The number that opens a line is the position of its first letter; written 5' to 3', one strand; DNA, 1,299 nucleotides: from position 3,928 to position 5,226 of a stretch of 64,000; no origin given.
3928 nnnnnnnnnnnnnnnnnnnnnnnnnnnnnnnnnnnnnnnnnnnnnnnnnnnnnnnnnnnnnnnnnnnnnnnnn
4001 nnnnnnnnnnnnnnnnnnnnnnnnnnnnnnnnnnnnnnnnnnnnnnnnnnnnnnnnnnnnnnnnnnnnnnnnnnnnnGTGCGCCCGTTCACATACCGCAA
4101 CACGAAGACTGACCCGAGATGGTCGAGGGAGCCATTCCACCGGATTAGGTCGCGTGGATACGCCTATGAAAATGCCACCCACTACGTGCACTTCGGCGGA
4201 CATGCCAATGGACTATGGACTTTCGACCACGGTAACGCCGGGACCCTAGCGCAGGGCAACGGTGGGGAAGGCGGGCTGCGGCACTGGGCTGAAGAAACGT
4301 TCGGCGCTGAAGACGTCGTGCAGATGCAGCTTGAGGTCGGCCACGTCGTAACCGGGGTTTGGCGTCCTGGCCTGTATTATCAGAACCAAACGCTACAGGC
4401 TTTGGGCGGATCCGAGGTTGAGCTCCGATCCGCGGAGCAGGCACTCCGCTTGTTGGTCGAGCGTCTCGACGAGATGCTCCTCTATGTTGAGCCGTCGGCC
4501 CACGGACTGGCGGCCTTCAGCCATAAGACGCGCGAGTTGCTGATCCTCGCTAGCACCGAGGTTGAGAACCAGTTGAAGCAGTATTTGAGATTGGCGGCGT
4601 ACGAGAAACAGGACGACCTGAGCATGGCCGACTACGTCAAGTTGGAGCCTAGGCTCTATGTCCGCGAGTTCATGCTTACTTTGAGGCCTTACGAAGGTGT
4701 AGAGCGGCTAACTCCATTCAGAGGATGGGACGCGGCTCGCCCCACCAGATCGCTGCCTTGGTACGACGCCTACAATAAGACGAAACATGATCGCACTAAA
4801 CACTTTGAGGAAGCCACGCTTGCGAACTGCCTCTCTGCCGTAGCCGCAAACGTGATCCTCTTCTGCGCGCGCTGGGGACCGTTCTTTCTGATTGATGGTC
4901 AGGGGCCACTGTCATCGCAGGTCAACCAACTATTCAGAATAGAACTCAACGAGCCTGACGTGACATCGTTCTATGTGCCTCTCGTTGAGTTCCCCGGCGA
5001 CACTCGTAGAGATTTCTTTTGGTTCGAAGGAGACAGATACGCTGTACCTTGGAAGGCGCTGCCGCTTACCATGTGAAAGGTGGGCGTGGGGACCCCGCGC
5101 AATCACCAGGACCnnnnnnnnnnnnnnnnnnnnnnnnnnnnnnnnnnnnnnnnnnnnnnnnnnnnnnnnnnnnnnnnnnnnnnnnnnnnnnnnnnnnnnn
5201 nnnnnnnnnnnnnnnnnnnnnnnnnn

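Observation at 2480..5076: Candidate undescribed anti-phage system: TIR + AbiU2-like HEPN + second HEPN-like protein in one coupled operon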

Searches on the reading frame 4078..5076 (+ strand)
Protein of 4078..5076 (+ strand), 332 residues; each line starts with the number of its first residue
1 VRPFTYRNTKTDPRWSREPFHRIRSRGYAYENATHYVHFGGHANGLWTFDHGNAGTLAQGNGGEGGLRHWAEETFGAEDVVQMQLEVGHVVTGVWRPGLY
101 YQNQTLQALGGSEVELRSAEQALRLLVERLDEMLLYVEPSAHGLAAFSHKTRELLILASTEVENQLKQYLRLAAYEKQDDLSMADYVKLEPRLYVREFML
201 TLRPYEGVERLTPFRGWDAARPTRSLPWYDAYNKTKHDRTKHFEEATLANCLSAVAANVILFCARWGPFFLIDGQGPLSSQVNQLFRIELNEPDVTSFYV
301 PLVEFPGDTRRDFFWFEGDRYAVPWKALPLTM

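Call 4: search_protein_families(library=pfam, proteins=[window:4078-5076:+], max_evalue=1)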
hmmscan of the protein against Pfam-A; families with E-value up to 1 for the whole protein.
window:4078-5076:+ (332 aa): 0 families

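Call 5: search_protein_families(library=padloc, proteins=[window:4078-5076:+], max_evalue=1)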
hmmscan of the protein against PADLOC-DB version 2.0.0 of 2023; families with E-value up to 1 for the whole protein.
window:4078-5076:+ (332 aa): 0 families

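Call 11: search_protein_families(library=ncbifam, proteins=[window:4078-5076:+], max_evalue=1)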
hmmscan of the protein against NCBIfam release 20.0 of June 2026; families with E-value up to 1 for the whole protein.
window:4078-5076:+ (332 aa): 0 families

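Call 12: find_homologous_proteins(query=window:4078-5076:+)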
Query window:4078-5076:+ (332 aa): 381 proteins with E <= 0.001 among 2559 candidates; the best 120 are listed.
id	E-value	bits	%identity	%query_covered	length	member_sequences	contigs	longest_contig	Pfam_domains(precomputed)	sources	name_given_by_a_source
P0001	1.8e-229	779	100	100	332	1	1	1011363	-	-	-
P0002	2.3e-173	594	76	100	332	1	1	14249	-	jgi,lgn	jgi:hypothetical protein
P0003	8.1e-140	484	64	100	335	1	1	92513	-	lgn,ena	-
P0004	2.2e-131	456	62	100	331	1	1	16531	-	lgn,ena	-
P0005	2.3e-129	450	62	100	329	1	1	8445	-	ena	-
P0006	6.6e-116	405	69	75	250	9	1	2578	-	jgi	jgi:hypothetical protein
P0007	1.1e-108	382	53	100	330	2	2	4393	-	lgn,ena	-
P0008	5.2e-108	379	53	100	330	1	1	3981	-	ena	-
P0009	1.8e-107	378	74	66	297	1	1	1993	-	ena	-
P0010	8.6e-105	369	53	100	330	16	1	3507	-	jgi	jgi:hypothetical protein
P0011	1.5e-104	368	87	57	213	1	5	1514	-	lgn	-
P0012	1.6e-102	361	52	100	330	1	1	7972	-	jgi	jgi:hypothetical protein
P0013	1.2e-101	359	52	99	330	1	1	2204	-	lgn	-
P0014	3.9e-101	357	51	100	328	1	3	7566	-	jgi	jgi:hypothetical protein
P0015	8.1e-101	356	52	99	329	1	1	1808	-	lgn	-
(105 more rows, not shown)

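Call 15: find_related_loci(query=A1, collection=genome_contigs, flank=6000)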
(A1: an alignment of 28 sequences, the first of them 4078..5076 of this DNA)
Query A1 (332 aa) in genome_contigs; peptide patterns used: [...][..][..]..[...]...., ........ (x = any residue, [..] = any of these).
83 stretches matched a pattern; 76 encode a relative of the query (tblastn E <= 1e-3); 75 distinct loci.
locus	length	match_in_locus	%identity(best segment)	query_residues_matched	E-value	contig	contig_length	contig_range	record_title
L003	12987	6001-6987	51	1-332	7e-100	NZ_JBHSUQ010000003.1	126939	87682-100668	Undibacterium arcticum strain KCTC 42986 contig_3_pilon, whole genome shotgun sequence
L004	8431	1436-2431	47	1-332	4e-99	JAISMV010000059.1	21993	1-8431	MAG: Flavobacteriaceae bacterium isolate Im510_bin53 k119_308921, whole genome shotgun sequence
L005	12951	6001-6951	48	1-319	4e-96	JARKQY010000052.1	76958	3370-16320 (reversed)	MAG: Bacillota bacterium isolate Reactor_metabat.58 k141_578174, whole genome shotgun sequence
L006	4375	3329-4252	49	1-310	1e-95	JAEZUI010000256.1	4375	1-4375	MAG: Bacillota bacterium isolate OH_PDB_83 k127_135968, whole genome shotgun sequence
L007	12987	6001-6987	52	1-332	5e-95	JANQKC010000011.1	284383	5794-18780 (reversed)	MAG: Alphaproteobacteria bacterium isolate PL25a_bin.144 k99_3070001, whole genome shotgun sequence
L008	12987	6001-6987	48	1-332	6e-95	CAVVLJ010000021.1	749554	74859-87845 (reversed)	MAG: uncultured proteobacterium isolate MFD09222.bin.2.131 genome assembly, contig: contig_97230, whole genome shotgun s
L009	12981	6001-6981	47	1-332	2e-94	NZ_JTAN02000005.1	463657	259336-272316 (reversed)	Burkholderia sp. USMB20 PL79_1_4, whole genome shotgun sequence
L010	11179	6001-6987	49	1-332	4e-94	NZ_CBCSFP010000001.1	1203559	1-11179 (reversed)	Bordetella tumulicola strain CIP111922T isolate CIP111922T NODE_0001, whole genome shotgun sequence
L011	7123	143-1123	43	6-332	3e-90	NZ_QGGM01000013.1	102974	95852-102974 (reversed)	Psychrobacter immobilis strain DSM 7229 Ga0215685_113, whole genome shotgun sequence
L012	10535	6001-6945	47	1-318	9e-90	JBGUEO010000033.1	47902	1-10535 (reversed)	MAG: Velocimicrobium sp. isolate DXN-04 NODE_169_length_47902_cov_13.494305, whole genome shotgun sequence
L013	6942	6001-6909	47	1-306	8e-89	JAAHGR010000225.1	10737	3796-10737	MAG: Symploca sp. SIO2E6 2E6_NODE_225, whole genome shotgun sequence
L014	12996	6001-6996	43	1-332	5e-88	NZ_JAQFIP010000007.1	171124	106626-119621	Ereboglobus sp. PH5-10 Ga0505179_07, whole genome shotgun sequence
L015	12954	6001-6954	46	1-320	5e-88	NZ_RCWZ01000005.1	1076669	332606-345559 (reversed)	Mucilaginibacter kameinonensis strain SCK scaffold5, whole genome shotgun sequence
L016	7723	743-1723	42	6-332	3e-88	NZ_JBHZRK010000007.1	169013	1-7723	Psychrobacter piscatorii strain HQB-372 NODE_7_length_169013_cov_136.160682, whole genome shotgun sequence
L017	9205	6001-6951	44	1-320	1e-87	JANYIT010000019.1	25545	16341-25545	MAG: Chamaesiphon sp. GL140_3_metabinner_129_sub GL140_3_k141_1610957, whole genome shotgun sequence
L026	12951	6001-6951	44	4-323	6e-81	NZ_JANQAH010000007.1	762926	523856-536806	MAG: Devosia sp. isolate 46_gen_cov.3 c828, whole genome shotgun sequence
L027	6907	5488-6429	43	4-320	1e-80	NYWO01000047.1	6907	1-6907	MAG: Arcobacter sp. isolate CPC16 MHASMcontig_80059, whole genome shotgun sequence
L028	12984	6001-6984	41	1-327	3e-79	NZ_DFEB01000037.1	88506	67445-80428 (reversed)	MAG: Treponema sp. UBA3813 UBA3813_contig_2299, whole genome shotgun sequence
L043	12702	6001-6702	37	71-304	1e-46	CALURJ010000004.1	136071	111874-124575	MAG: Candidatus Gastranaerophilales bacterium isolate BRZ_BB__bin33 genome assembly, contig: BRZ_BB__NODE_111_length_136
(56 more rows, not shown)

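Call 16: search_solved_structures(query=A1, max_evalue=10)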
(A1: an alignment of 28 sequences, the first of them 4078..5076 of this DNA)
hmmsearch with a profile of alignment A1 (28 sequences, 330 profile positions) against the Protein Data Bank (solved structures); distinct sequences matched with E-value up to 10: 3.
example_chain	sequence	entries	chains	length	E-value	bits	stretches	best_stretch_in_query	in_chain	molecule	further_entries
9iy8_R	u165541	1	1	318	1.6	10.7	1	245-303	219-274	G-protein coupled receptor 55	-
8zx4_R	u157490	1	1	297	1.8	10.6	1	245-300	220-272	G-protein coupled receptor 55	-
8zx5_R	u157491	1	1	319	1.9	10.5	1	245-300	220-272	G-protein coupled receptor 55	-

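Call 20: find_encoding_contigs(protein=P0002, flank=6000, max_places=3)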
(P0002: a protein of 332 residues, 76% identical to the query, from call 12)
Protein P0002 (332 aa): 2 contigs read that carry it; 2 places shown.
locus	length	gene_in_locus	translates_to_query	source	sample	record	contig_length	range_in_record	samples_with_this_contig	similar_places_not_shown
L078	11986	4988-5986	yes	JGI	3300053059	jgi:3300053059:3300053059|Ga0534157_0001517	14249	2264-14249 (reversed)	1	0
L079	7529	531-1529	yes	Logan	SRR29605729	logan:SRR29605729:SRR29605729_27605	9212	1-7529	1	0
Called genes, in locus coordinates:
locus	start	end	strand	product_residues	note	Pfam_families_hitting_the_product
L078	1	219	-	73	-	?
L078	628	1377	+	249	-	-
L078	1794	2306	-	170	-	-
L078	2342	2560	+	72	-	PF01176:eIF-1a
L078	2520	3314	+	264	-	PF02545:Maf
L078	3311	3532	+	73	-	PF03884:YacG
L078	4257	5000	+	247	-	PF18734:HEPN_AbiU2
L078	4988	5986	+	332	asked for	-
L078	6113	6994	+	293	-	PF10463:Peptidase_U49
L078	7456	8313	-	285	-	PF10137:CAP12-PCTIR_TIR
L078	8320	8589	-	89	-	-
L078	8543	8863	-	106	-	-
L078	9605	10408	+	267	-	PF04250:DUF429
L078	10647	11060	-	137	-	PF13730:HTH_36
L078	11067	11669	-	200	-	-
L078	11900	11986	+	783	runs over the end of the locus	?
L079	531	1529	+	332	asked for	-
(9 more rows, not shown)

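Call 21: find_encoding_contigs(protein=P0003, flank=6000, max_places=3)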
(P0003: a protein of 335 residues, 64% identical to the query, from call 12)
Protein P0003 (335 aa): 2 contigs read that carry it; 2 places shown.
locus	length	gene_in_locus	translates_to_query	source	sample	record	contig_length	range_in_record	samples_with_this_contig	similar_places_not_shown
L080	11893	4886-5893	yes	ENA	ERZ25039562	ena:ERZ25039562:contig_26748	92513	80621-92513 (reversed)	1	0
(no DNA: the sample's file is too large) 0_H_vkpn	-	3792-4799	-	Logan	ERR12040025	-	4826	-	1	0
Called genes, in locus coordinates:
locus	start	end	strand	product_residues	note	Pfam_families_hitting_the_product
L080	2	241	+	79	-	?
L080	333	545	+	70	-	-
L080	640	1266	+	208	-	-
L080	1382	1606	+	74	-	PF05930:Phage_AlpA (weak), PF12728:HTH_17 (weak)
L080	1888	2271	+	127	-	-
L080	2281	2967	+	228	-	-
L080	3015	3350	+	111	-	-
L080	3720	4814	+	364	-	PF00589:Phage_integrase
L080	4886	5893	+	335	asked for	-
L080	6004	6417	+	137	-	-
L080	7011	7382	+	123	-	PF09361:Phasin_2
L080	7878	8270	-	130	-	-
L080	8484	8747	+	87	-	-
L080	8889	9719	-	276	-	PF00990:GGDEF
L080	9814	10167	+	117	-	-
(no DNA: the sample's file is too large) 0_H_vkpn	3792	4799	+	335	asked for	-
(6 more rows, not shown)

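Call 22: find_encoding_contigs(protein=P0004, flank=6000, max_places=3)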
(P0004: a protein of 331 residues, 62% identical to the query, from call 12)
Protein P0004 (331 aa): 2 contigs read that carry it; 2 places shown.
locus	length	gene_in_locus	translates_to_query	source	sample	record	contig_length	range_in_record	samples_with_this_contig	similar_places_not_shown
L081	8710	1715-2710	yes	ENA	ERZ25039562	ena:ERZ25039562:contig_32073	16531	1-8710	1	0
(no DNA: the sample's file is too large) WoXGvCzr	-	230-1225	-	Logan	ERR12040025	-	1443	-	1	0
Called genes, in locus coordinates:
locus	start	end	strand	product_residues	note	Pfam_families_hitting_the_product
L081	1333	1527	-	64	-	-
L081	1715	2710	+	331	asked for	-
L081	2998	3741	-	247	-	-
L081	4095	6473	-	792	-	PF00884:Sulfatase, PF01663:Phosphodiest (faint), PF16347:SGSH_C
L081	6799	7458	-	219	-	PF03797:Autotransporter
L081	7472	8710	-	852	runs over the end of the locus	-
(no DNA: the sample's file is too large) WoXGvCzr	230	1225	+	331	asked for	-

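Call 24: predict_structure(alignment_id=A1)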
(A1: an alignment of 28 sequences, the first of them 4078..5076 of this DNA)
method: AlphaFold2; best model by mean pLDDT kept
length: 332 residues; sequences in the alignment: 28
mean_pLDDT: 92.2   pTM: 0.92
mean pLDDT of the five models: 92.2, 92.0, 91.7, 91.6, 91.2
residues with pLDDT >= 90: 256; 70-90: 67; 50-70: 9; < 50: 0
segments of 3 or more residues with pLDDT < 50: none
pLDDT, mean of each block of 10 residues (from residue 1): 93 74 90 91 84 73 83 93 97 95 92 95 98 93 94 97 97 90 94 97 91 95 96 93 96 98 97 93 96 95 91 85 95 92
secondary structure, 60 per line:
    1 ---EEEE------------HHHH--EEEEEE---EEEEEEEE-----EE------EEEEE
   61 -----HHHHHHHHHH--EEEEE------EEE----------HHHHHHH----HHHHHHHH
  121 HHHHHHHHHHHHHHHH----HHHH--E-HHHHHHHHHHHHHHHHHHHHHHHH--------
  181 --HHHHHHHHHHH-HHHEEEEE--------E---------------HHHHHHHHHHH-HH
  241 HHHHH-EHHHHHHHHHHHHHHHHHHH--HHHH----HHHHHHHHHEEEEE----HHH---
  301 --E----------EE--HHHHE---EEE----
elements in order: E4-7 H20-23 E26-31 E35-42 E56-60 H66-75 E78-82 E89-91 H102-108 H113-136 H141-144 H149-172 H183-193 E198-202 H227-237 H239-245 H248-266 H269-272 H277-285 E286-290 H318-321 E326-328

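Call 27: fold_search(model_id=the predicted structure, library=pdb)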
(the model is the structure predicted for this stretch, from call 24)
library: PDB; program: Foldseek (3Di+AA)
matches with E <= 10: 369; with E <= 0.001: 0
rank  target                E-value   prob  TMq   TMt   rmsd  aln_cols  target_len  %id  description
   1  7ae2_A                3.3e-01  0.51  0.24  0.47   7.3       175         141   13  Crystal structure of HEPN(H107A-Y109F) toxin in complex with MNT antitoxin (released 2020-12-30)
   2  1s1f                  4.1e-01  0.07  0.12  0.11  17.4       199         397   12  Crystal Structure of Streptomyces Coelicolor A3(2) CYP158A2 from antibiotic biosynthetic pathways (released 2005-01-11)
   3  7a26_BBB              4.8e-01  0.04  0.09  0.09  23.7       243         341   11  Structure of soluble SmhA crystal form 1 of the tripartite alpha-pore forming toxin, Smh, from Serratia marcescens. (released 2021-03-31)
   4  3mxl_D                5.4e-01  0.06  0.15  0.14  21.3       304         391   10  Crystal structure of nitrososynthase from Micromonospora carbonacea var. africana (released 2011-02-09)
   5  7ae6_A                5.7e-01  0.21  0.20  0.38   8.9       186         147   13  Crystal structure of di-AMPylated HEPN(R102A) toxin (released 2020-12-30)
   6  8xeh_D                6.7e-01  0.72  0.28  0.63   5.7       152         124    8  Crystal structure of HEPN-MNT complex (released 2024-12-18)
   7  7ae8_A                7.1e-01  0.60  0.29  0.55   5.5       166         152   14  Crystal structure of HEPN(R102A) toxin (released 2020-12-30)
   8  6zpp                  7.1e-01  0.10  0.14  0.26  15.8       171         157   15  g7941: a virulence factor from Drechmaria coniospora (released 2022-01-19)
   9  7ae8_D                7.5e-01  0.35  0.24  0.47   7.6       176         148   14  Crystal structure of HEPN(R102A) toxin (released 2020-12-30)
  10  8t1f_B                7.5e-01  0.12  0.22  0.13  14.4       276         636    9  Cryo-EM structure of full-length human TRPV4 in complex with antagonist HC-067047 (released 2023-07-05)
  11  6uth_a                9.3e-01  0.15  0.22  0.31  15.3       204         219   12  Allosteric coupling between alpha-rings of 20S proteasome, 20S proteasome singly capped with a PA26/E102A_PANc, togeth (released 2020-09-09)
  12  7y98_A                9.3e-01  0.05  0.12  0.11  16.0       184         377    9  Crystal structure of CYP109B4 from Bacillus Sonorensis in complex with Testosterone (released 2023-05-03)
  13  5z68_B                9.3e-01  0.03  0.15  0.14  19.1       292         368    8  Structure of the recombination mediator protein RecF-ATP in RecFOR pathway (released 2018-04-18)
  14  7ae8_C                9.9e-01  0.30  0.24  0.49   7.6       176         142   14  Crystal structure of HEPN(R102A) toxin (released 2020-12-30)
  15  8ju5_B                9.9e-01  0.21  0.22  0.13   8.4       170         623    6  Structure of human TRPV4 with antagonist A1 (released 2024-05-08)
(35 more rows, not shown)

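Call 28: search_protein_families(library=pfam, proteins=[L043:1225-2790:+, L043:2891-4600:+, L043:4587-5867:+, L043:5857-6819:+, L043:6837-9956:+, L043:9956-10663:+, L028:2036-5992:+, L027:536-5410:+, L026:3363-5930:+], max_evalue=0.001)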
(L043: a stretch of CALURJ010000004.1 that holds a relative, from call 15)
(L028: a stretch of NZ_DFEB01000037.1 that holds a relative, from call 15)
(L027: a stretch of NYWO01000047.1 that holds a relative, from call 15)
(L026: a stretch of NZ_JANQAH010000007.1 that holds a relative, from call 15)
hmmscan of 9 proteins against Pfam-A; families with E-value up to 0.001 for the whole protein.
L043:1225-2790:+ (521 aa): 2 families
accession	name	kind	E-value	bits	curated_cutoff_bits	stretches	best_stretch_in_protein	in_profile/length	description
PF02384.22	N6_Mtase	-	3.5e-101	339.1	20.4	1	160-485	3-310/311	N-6 DNA Methylase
PF12161.14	HsdM_N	-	1.8e-25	90.6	24.5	1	8-141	1-135/135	HsdM N-terminal domain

L043:2891-4600:+ (569 aa): 1 family
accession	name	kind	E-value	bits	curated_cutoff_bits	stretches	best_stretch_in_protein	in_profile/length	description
PF19614.4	DUF6119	-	4.7e-69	233.9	27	1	13-553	2-523/524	Family of unknown function (DUF6119)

L043:4587-5867:+ (426 aa): 1 family
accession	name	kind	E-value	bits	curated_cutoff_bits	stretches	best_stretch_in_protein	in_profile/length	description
PF01420.25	Methylase_S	-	1.1e-17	65.2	22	2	234-403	7-164/168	Type I restriction modification DNA specificity domain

L043:5857-6819:+ (320 aa): 0 families

L043:6837-9956:+ (1039 aa): 4 families
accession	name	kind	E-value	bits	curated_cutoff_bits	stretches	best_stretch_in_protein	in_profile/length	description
PF18766.7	SWI2_SNF2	-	1.9e-68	230.9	26.7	1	282-510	1-220/221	SWI2/SNF2 ATPase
PF04313.20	HSDR_N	-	1.8e-40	139.4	25.1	1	10-218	3-196/198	Type I restriction enzyme R protein N terminus (HSDR_N)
PF22679.2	T1R_D3-like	-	8.7e-26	91.7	27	1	549-686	2-156/158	Type I restriction enzyme subunit R domain 3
PF04851.21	ResIII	-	3.1e-23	82.9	22.5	1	288-444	9-162/164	Type III restriction enzyme, res subunit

L043:9956-10663:+ (235 aa): 3 families
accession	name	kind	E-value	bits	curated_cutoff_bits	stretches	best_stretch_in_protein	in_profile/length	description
PF01863.23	YgjP-like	-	2.3e-42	145.8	26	1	23-230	1-205/207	YgjP-like, metallopeptidase domain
PF10263.15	SprT-like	-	2.3e-06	27.9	25.6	1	153-230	20-96/108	SprT-like family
PF08325.16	WLM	-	0.00052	20.6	26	1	187-215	79-107/190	WLM domain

L028:2036-5992:+ (1318 aa): 2 families
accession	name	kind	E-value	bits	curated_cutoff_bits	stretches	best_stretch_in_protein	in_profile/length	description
PF07669.17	Eco57I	-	1.2e-18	68.2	25.3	1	966-1056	61-168/171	Eco57I restriction-modification methylase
PF04851.21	ResIII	-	6.9e-08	33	22.5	1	152-354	3-163/164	Type III restriction enzyme, res subunit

L027:536-5410:+ (1624 aa): 2 families
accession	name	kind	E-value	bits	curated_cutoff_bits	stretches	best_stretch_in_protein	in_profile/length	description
PF25794.1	SACS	-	3.5e-11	43.8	32.8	1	47-242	15-235/247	Sacsin domain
PF04326.19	SLFN_AlbA_2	-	1.9e-08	35.3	25.3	1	1304-1400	19-112/118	Schlafen, AlbA_2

L026:3363-5930:+ (855 aa): 1 family
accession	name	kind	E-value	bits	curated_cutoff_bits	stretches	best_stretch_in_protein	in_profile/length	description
PF00082.27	Peptidase_S8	-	8.3e-45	153.7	21.8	1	284-634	4-288/288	Subtilase family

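Call 62: search_protein_families(library=pfam, alignment_id=A4, max_evalue=0.001)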
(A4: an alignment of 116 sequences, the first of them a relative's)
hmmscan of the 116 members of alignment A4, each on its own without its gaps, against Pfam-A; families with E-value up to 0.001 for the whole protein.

A. member 1, L003:5774-6031:- (85 aa): 0 families

B. families by the number of members that match (of 116 scanned): 110 families (the first 25 are shown)
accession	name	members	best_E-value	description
PF00239.26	Resolvase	3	2.5e-20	Resolvase, N terminal domain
PF01641.26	SelR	2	9.5e-50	SelR domain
PF01464.25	SLT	2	3.5e-28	Transglycosylase SLT domain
PF07508.19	Recombinase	2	3.3e-17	Recombinase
PF06945.18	DUF1289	2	7.8e-17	Protein of unknown function (DUF1289)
PF13391.12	HNH_2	2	1e-09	HNH endonuclease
PF00165.29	HTH_AraC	2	1.9e-09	Bacterial regulatory helix-turn-helix proteins, AraC family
PF13408.12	Zn_ribbon_recom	2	5.2e-08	Recombinase zinc beta ribbon domain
PF01070.24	FMN_dh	1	5.2e-124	FMN-dependent dehydrogenase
PF14905.12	OMP_b-brl_3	1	7.3e-87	Outer membrane protein beta-barrel family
PF18961.6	DUF5703_N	1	5.6e-73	Domain of unknown function (DUF5703)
PF02545.19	Maf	1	1.7e-60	Maf-like protein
PF01625.27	PMSR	1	8.4e-58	Peptide methionine sulfoxide reductase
PF00144.29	Beta-lactamase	1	1.1e-56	Beta-lactamase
PF00689.26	Cation_ATPase_C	1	1.5e-53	Cation transporting ATPase, C-terminus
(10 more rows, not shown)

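Call 66: search_dna_similar(query=window:4078-5076:+, collection=plasmids, mode=protein, max_rows=25)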
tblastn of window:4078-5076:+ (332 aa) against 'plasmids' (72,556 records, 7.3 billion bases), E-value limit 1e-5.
Records with a match: 12; places in all: 12; records where one place covers at least 80% of the query: 3.
Best place of each record, by identity: <60% 12.
By first word of the organism name: Rhizobium 5; Klebsiella 2; Chryseobacterium 2; Acinetobacter 1; Bacteroides 1; Methylovirgula 1.
By predicted mobility (MOB-suite, as given by PLSDB): conjugative 8; mobilizable 3; non-mobilizable 1.
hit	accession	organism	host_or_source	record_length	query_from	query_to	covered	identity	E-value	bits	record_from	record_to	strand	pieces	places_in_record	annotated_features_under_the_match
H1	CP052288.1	Klebsiella pneumoniae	Homo sapiens,blood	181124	1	332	100%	43.3%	2e-80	273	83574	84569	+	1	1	hypothetical protein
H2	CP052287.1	Klebsiella pneumoniae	Homo sapiens,blood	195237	1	332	100%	43.3%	2e-80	273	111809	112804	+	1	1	hypothetical protein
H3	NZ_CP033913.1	Chryseobacterium shandongense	Homo sapiens,CEREBRAL SPINAL FLUID ...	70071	20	304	86%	39.6%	1e-57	249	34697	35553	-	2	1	hypothetical protein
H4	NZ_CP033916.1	Chryseobacterium shandongense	Zimmer water bag,Zimmer water bag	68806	98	304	62%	42.5%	8e-43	200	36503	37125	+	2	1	hypothetical protein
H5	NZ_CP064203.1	Acinetobacter baumannii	Homo sapiens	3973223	97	304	63%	31.9%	2e-26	117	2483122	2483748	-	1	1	none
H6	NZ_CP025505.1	Rhizobium leguminosarum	Pisum sativum,pea nodule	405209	124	280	47%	39.5%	1e-27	120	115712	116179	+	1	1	hypothetical protein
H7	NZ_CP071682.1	Rhizobium ruizarguesonis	lentil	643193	124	280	47%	39.5%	1e-27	120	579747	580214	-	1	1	hypothetical protein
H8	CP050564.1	Rhizobium leguminosarum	Lathyrus sativus,cell culture,root ...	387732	124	280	47%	39.5%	3e-27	119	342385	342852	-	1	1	hypothetical protein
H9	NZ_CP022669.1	Rhizobium leguminosarum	single cell,root nodules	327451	124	280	47%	39.5%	4e-27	119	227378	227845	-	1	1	hypothetical protein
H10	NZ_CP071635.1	Rhizobium sp. NZLR1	lentil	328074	124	280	42%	42.9%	1e-21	129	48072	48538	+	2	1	hypothetical protein (x2)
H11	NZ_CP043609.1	Bacteroides fragilis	Homo sapiens,cell culture,feces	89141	80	301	67%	27.0%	1e-19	97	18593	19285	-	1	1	hypothetical protein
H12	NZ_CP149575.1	Methylovirgula sp. 4M-Z18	-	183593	119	267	45%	37.1%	3e-20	99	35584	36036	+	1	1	hypothetical protein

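Call 67: search_dna_similar(query=window:4078-5076:+, collection=phages, mode=protein, max_rows=15)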
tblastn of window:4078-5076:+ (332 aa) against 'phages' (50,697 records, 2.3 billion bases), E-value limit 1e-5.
Records with a match: 2; places in all: 2; records where one place covers at least 80% of the query: 2.
Best place of each record, by identity: <60% 2.
By first word of the organism name: Salmonella 2.
By host as written in the record: Salmonella enterica subsp. salamae 244/03 II 2.
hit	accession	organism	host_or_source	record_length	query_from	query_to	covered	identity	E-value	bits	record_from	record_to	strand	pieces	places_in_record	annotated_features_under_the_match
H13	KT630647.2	Salmonella phage SEN8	Salmonella enterica subsp. salamae ...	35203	1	320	96%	43.6%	2e-81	275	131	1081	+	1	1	hypothetical protein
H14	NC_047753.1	Salmonella phage SEN8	Salmonella enterica subsp. salamae ...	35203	1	320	96%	43.6%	2e-81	275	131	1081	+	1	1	hypothetical protein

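Call 69: get_annotated_region(hit=H13, flank=5000)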
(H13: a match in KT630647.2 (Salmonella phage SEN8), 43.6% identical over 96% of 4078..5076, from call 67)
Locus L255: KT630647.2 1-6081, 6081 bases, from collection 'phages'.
description: Salmonella phage SEN8, complete genome.
organism: Salmonella phage SEN8 (NCBI taxid 1647468)
taxonomy: Viruses; Duplodnaviria; Heunggongvirae; Uroviricota; Caudoviricetes; Peduoviridae; Felsduovirus; Felsduovirus SEN8
host: Salmonella enterica subsp. salamae 244/03 II; source: feces; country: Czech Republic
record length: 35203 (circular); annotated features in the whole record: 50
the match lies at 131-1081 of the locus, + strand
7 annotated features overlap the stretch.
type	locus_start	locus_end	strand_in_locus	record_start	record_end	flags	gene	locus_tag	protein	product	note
misc_feature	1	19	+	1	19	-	-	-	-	-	putative cos site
CDS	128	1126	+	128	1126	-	-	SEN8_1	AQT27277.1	hypothetical protein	-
CDS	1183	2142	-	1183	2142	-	-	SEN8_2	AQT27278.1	hypothetical protein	putative HNH endonuclease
CDS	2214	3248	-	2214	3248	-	-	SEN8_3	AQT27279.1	portal protein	P2 gpQ-like protein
CDS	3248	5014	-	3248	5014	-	-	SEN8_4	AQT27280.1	terminase ATPase subunit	P2 gpP-like protein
CDS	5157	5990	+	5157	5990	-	-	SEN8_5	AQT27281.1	capsid scaffolding protein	P2 gpO-like protein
CDS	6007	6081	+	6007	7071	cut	-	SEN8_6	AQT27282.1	major capsid protein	P2 gpN-like protein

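Call 70: get_annotated_region(hit=H1, flank=6000)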
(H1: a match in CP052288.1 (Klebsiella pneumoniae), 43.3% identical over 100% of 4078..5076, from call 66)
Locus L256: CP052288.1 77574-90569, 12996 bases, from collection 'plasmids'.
description: Klebsiella pneumoniae strain E16KP0218 plasmid pE16KP0218-2, complete sequence
organism: Klebsiella pneumoniae (NCBI taxid 573)
taxonomy: Bacteria; Pseudomonadota; Gammaproteobacteria; Enterobacterales; Enterobacteriaceae; Klebsiella; Klebsiella pneumoniae
host: -; source: Homo sapiens,blood; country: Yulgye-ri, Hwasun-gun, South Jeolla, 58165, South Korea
typing (MOB-suite, as given by PLSDB): conjugative; replicon IncFIB,IncFII; relaxase MOBF,MOBF; mating-pair formation MPF_F
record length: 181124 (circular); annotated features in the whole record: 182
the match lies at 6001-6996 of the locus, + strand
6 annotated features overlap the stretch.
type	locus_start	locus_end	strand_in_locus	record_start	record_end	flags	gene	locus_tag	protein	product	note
CDS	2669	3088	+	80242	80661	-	umuD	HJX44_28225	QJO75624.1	translesion error-prone DNA polymerase V autoproteolytic subunit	-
CDS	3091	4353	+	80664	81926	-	umuC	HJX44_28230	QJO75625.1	translesion error-prone DNA polymerase V subunit UmuC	-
CDS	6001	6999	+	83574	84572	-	-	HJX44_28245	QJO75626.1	hypothetical protein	-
CDS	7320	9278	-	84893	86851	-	-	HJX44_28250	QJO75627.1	ATP-dependent helicase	-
CDS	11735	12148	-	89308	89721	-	-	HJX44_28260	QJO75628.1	TetR family transcriptional regulator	-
CDS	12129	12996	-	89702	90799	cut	-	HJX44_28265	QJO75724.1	tyrosine-type recombinase/integrase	-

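Call 71: search_protein_families(library=phrogs, proteins=[window:4078-5076:+], max_evalue=0.01)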
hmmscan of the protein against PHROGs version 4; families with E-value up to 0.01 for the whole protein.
window:4078-5076:+ (332 aa): 1 family
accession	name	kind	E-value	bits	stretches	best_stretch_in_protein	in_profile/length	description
phrog_19461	-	unknown function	5.3e-85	286.6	1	5-320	5-317/331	-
